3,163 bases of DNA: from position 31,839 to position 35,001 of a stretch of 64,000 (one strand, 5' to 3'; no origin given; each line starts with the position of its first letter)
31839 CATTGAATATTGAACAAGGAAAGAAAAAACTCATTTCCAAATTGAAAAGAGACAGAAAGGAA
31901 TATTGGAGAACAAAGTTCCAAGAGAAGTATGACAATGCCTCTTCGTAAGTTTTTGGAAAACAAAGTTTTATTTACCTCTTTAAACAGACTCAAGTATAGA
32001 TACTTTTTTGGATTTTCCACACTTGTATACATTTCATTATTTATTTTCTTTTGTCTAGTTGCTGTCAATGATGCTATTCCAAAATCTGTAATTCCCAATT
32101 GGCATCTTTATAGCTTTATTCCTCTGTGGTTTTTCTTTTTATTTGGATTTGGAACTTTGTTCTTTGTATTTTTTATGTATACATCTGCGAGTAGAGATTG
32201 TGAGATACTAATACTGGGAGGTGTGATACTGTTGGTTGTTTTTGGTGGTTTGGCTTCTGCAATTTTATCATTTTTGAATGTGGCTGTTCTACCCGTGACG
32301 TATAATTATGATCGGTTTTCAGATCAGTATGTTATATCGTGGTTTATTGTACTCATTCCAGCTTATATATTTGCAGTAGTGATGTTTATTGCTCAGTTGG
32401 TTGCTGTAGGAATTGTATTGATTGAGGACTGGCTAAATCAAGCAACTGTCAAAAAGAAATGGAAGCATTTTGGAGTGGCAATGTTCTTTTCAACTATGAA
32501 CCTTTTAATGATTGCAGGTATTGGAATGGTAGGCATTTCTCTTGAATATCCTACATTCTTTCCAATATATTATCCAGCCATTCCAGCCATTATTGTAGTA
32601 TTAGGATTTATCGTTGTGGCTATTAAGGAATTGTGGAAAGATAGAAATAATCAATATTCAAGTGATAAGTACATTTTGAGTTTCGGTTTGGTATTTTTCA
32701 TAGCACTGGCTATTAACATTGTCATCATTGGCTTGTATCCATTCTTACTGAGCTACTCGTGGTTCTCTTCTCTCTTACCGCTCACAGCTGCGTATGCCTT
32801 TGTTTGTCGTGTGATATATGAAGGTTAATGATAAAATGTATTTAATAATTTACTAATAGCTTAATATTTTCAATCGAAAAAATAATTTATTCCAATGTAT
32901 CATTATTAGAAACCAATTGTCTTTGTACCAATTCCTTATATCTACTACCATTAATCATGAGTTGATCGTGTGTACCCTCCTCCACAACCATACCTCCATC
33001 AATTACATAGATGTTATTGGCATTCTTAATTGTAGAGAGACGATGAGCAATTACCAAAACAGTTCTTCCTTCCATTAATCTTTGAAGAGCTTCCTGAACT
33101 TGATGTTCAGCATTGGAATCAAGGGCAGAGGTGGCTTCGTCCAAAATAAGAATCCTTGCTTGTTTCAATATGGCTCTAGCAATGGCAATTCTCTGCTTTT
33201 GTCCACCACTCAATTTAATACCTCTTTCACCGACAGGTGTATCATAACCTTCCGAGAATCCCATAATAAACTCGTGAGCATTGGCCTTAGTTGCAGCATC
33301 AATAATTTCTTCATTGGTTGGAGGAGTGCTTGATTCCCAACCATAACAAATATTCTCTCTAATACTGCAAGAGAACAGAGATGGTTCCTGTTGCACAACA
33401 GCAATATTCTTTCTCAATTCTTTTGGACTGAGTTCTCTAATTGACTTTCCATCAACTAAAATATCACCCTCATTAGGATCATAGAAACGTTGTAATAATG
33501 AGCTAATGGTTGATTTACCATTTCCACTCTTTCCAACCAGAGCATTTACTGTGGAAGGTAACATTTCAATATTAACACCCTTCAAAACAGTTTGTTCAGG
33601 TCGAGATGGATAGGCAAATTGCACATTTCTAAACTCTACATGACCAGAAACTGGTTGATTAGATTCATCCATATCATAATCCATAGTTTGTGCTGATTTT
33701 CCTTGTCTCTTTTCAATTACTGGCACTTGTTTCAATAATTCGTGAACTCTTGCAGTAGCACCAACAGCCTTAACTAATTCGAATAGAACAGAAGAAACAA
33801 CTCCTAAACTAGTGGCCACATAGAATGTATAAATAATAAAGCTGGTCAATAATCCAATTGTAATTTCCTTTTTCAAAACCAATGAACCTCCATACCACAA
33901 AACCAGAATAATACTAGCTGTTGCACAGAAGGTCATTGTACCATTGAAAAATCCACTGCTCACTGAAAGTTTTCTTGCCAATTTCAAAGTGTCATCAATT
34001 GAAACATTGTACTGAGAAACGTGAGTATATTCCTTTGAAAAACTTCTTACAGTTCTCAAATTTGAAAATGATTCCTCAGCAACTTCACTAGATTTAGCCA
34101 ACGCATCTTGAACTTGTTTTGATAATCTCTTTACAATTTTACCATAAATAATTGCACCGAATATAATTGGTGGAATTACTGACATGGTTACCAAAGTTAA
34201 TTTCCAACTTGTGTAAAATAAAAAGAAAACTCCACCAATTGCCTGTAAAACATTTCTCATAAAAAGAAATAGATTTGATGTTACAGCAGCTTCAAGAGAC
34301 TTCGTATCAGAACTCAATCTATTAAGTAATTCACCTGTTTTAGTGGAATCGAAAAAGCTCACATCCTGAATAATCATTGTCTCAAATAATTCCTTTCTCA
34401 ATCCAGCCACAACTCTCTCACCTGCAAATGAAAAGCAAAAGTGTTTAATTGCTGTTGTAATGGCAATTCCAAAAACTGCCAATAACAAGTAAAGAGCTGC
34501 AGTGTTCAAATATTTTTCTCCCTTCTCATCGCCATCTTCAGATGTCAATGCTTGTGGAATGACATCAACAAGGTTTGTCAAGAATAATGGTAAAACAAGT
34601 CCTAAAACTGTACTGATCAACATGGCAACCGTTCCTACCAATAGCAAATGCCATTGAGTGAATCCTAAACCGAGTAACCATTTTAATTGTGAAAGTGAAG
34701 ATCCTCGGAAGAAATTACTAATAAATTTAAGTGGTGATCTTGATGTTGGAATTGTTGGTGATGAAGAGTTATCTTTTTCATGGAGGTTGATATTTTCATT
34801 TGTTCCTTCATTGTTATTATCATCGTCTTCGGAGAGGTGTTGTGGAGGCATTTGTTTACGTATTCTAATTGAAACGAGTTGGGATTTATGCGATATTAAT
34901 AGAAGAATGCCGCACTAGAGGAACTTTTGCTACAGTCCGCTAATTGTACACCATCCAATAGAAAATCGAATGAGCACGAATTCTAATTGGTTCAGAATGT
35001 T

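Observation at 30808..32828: F-box domain fused to an eight-helix transmembrane domain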

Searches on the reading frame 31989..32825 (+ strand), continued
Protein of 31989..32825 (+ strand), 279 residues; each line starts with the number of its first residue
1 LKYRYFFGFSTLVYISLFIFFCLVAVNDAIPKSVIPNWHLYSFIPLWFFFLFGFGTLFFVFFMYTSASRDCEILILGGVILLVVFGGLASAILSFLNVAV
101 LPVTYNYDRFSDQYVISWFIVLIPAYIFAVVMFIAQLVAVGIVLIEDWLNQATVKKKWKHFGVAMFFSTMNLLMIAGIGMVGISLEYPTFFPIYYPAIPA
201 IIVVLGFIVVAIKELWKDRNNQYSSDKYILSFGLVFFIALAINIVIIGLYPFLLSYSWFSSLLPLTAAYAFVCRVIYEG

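Call 64: fold_search(model_id=the predicted structure, library=pdb)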
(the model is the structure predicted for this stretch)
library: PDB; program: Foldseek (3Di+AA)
matches with E <= 10: 256; with E <= 0.001: 0
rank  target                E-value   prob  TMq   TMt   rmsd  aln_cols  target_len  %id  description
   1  6dry                  3.6e-01  0.28  0.24  0.19  23.0       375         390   13  Structural Determinants of Activation and Biased Agonism at the 5-HT2B Receptor (released 2018-08-29)
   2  9fw3_B                4.6e-01  0.15  0.19  0.12  20.3       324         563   14  Cryo-EM structure of IrtAB 2xEQ mutant in outward-occluded state in nanodisc in complex with mycobactin (released 2024-12-18)
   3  9g2s_B                5.7e-01  0.15  0.19  0.12  20.8       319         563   14  Cryo-EM structure of IrtAB 2xEQ, Q249R_IrtB mutant in LMNG (released 2024-12-18)
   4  9g2t_B                7.2e-01  0.09  0.16  0.09  21.3       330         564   13  Cryo-EM structure of IrtAB 2xEQ, A256R_IrtB mutant in LMNG (released 2024-12-18)
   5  7f53_R                9.9e-01  0.18  0.21  0.21  19.1       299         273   11  Cryo-EM structure of a-MSH-MC4R-Gs_Nb35 complex (released 2021-11-03)
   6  4s0f_A                1.0e+00  0.14  0.21  0.13  21.6       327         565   13  Crystal structure of the peptidase-containing ABC transporter PCAT1 E648Q mutant complexed with ATPgS in an occluded c (released 2015-07-22)
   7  7d7q_B                1.1e+00  0.47  0.32  0.30  15.2       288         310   11  Crystal structure of the transmembrane domain and linker region of Salpingoeca rosetta rhodopsin phosphodiesterase (released 2020-11-18)
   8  7zcm_A                1.2e+00  0.66  0.38  0.44   8.2       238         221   14  Dark state structure of Sensory Rhodopsin II in complex with HtrII solved by room temperature serial synchrotron cryst (released 2023-11-29)
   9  5och_D                1.2e+00  0.12  0.19  0.12  20.0       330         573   12  The crystal structure of human ABCB8 in an outward-facing state (released 2018-07-25)
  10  9g2k_B                1.2e+00  0.10  0.19  0.11  20.9       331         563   12  Cryo-EM structure of IrtAB in outward-occluded state in nanodisc in complex with ADP-vanadate (released 2024-12-18)
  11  7d7q_A                1.3e+00  0.41  0.37  0.38  11.3       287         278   11  Crystal structure of the transmembrane domain and linker region of Salpingoeca rosetta rhodopsin phosphodiesterase (released 2020-11-18)
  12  6drz                  1.3e+00  0.12  0.21  0.17  23.8       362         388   12  Structural Determinants of Activation and Biased Agonism at the 5-HT2B Receptor (released 2018-08-29)
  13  3x3b                  1.6e+00  0.41  0.33  0.34  16.4       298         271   11  Crystal structure of the light-driven sodium pump KR2 in acidic state (released 2015-04-08)
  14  8gng_A                1.6e+00  0.13  0.24  0.24  16.5       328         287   11  Crystal structure of human adenosine A2A receptor in complex with istradefylline. (released 2023-03-22)
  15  6ibl_A                1.6e+00  0.12  0.22  0.18  15.7       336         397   12  ACTIVATED TURKEY BETA1 ADRENOCEPTOR WITH BOUND AGONIST FORMOTEROL AND NANOBODY Nb80 (released 2019-01-09)
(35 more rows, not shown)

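Call 75: search_solved_structures(query=A6, max_evalue=10)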
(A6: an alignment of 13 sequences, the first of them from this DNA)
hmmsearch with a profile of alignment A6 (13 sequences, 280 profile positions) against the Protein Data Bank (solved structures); distinct sequences matched with E-value up to 10: 0.

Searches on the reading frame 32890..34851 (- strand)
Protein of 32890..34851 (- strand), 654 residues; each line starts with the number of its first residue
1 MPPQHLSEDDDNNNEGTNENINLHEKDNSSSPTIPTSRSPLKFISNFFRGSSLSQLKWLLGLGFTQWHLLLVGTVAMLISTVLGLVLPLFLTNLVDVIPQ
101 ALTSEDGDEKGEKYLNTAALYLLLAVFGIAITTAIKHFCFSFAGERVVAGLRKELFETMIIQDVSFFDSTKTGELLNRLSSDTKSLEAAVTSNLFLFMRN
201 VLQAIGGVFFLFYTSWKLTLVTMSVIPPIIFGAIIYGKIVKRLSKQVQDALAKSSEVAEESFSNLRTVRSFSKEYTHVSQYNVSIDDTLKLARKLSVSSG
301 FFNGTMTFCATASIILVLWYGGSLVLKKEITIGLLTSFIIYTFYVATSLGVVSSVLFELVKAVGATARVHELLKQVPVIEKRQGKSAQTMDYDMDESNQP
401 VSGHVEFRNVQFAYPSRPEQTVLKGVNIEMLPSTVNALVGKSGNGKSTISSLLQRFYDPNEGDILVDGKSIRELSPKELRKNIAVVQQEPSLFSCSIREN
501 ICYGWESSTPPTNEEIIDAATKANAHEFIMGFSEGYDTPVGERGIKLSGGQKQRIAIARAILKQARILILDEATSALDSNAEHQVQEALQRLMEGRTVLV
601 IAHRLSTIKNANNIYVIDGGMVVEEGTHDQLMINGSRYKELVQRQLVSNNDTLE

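Call 4: search_protein_families(library=pfam, proteins=[window:32890-34851:-], max_evalue=1)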
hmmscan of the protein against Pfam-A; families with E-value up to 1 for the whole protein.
window:32890-34851:- (654 aa): 11 families
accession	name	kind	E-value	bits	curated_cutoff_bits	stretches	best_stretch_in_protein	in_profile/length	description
PF00664.28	ABC_membrane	-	5e-65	220.3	28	1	70-346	1-271/274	ABC transporter transmembrane region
PF00005.33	ABC_tran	-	3.4e-31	109.1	25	1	423-575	1-137/137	ABC transporter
PF02463.25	SMC_N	-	1e-07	32.1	40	1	491-617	135-211/220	RecF/RecN/SMC N terminal domain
PF09818.15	ABC_ATPase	-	0.0029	17.1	23.2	1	527-614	139-224/283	P-loop domain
PF05621.17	TniB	-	0.017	15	22.4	0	564-591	119-148/189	Bacterial TniB protein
PF06414.18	Zeta_toxin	-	0.026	14.4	22.3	1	438-477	21-60/199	Zeta toxin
PF13401.12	AAA_22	-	0.047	14.4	27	1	437-594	9-109/130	AAA domain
PF03193.22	RsgA_GTPase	-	0.07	13.4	30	1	418-454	92-127/174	RsgA GTPase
PF07728.20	AAA_5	-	0.088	13.2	22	0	438-458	4-24/139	AAA domain (dynein-related subfamily)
PF00004.35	AAA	-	0.11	13.4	21.2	0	558-611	51-108/131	ATPase family associated with various cellular activities (AAA)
PF13558.12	SbcC_Walker_B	-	0.16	12.6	27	0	563-589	62-88/90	SbcC/RAD50-like, Walker B motif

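Call 23: list_cluster_members(proteins=[window:32890-34851:-, P0003, P0005, P0009])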
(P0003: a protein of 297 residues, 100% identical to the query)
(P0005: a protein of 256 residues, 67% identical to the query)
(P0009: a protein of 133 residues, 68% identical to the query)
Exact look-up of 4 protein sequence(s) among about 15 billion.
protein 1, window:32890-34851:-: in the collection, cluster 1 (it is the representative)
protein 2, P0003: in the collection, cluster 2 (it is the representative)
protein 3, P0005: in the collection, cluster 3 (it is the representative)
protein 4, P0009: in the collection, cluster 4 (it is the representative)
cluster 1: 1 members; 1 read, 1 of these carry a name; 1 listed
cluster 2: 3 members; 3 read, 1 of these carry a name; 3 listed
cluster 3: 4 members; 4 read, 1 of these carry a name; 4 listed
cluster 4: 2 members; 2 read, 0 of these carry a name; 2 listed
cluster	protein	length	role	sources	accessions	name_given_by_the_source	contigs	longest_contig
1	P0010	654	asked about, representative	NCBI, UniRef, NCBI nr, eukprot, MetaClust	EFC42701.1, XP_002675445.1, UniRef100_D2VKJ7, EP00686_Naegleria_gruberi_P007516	abc transporter [Naegleria gruberi] | Abc transporter n=1 Tax=Naegleria gruberi TaxID=5762 RepID=D2VKJ7_NAEGR | XP_002675445.1 abc transporter [Naegleria gruberi strain NEG-M]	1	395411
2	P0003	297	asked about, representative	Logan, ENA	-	-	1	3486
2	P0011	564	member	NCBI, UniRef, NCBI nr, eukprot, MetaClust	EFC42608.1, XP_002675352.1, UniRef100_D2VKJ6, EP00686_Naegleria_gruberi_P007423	F-box domain-containing protein [Naegleria gruberi] | F-box domain-containing protein n=1 Tax=Naegleria gruberi TaxID=5762 RepID=D2VKJ6_NAEGR | XP_002675352.1 F-box domain-containing protein [Naegleria gruberi strain NEG-M]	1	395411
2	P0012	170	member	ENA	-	-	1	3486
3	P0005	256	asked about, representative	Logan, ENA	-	-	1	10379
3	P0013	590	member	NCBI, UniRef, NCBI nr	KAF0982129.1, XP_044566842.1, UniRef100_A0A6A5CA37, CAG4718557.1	hypothetical protein FDP41_011990 [Naegleria fowleri] | F-box domain-containing protein n=1 Tax=Naegleria fowleri TaxID=5763 ... | uncharacterized protein FDP41_011990 [Naegleria fowleri]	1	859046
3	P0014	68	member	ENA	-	-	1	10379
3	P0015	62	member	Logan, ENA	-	-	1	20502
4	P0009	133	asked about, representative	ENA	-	-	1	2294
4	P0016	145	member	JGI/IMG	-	-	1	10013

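Call 42: predict_structure(alignment_id=A3)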
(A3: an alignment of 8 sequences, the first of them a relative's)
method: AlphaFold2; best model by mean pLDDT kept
length: 564 residues; sequences in the alignment: 8
mean_pLDDT: 49.9   pTM: 0.40
mean pLDDT of the five models: 49.9, 46.7, 46.4, 44.6, 42.4
residues with pLDDT >= 90: 0; 70-90: 36; 50-70: 247; < 50: 281
segments of 3 or more residues with pLDDT < 50: 1-18, 22-46, 52-56, 58-71, 73-192, 198-215, 217-264, 266-268, 270-274, 276-284, 350-353, 537-540
pLDDT, mean of each block of 10 residues (from residue 1): 35 37 39 34 42 37 34 33 30 32 30 27 29 35 39 43 38 34 43 48 40 46 37 35 35 44 48 47 53 65 61 57 55 57 55 53 65 68 65 65 69 68 64 68 63 64 61 55 67 72 57 66 71 55 58 63 53
secondary structure, 60 per line:
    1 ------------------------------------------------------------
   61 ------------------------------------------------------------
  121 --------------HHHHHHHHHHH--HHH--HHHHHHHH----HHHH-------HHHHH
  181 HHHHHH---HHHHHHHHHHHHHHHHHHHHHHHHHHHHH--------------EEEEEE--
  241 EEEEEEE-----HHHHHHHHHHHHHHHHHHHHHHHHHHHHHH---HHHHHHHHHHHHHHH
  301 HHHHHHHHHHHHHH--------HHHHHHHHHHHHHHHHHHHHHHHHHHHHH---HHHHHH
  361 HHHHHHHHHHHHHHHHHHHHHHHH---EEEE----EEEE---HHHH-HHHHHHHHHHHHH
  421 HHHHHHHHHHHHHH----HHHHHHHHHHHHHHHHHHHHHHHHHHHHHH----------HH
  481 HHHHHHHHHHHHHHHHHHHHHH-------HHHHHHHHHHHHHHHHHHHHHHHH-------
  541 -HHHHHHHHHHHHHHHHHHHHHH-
elements in order: H135-145 H153-160 H165-168 H176-186 H190-218 E233-238 E241-247 H253-282 H286-314 H323-351 H355-384 E388-391 E396-399 H403-406 H408-434 H439-468 H479-502 H510-533 H542-563

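Call 43: search_protein_families(library=pfam, alignment_id=A4, max_evalue=10)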
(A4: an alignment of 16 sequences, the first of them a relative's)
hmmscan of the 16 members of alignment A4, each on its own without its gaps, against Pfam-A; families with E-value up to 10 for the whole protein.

A. member 1, P0011 (564 aa): 2 families
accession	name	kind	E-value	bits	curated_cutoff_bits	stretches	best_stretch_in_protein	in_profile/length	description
PF12937.12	F-box-like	-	2.5e-10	40.4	24.3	1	150-190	3-43/47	F-box-like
PF00646.38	F-box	-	2.9e-08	33.7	20.5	1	150-188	3-41/43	F-box domain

B. families by the number of members that match (of 16 scanned): 16 families
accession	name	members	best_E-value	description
PF00646.38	F-box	11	2.1e-08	F-box domain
PF12937.12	F-box-like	10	8.1e-13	F-box-like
PF15966.10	F-box_4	3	0.044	F-box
PF10269.14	Tmemb_185A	2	0.014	Transmembrane Fragile-X-F protein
PF11891.13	RETICULATA-like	2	0.015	Protein RETICULATA-related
PF07126.18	ZapC_C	2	0.19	Cell-division protein ZapC, C-terminal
PF20394.4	DUF6688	1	0.0036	DUF6688 N-terminal domain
PF18511.6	F-box_5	1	0.027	F-box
PF03707.21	MHYT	1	0.16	Bacterial signalling protein N terminal repeat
PF09372.15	PRANC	1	0.62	PRANC domain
PF04831.18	POPDC1-3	1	1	POPDC1-3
PF10745.14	DUF2530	1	1.9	Protein of unknown function (DUF2530)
PF07690.21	MFS_1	1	2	Major Facilitator Superfamily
PF06570.16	DUF1129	1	3.1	Protein of unknown function (DUF1129)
PF07332.16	Phage_holin_3_6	1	4.7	Putative Actinobacterial Holin-X, holin superfamily III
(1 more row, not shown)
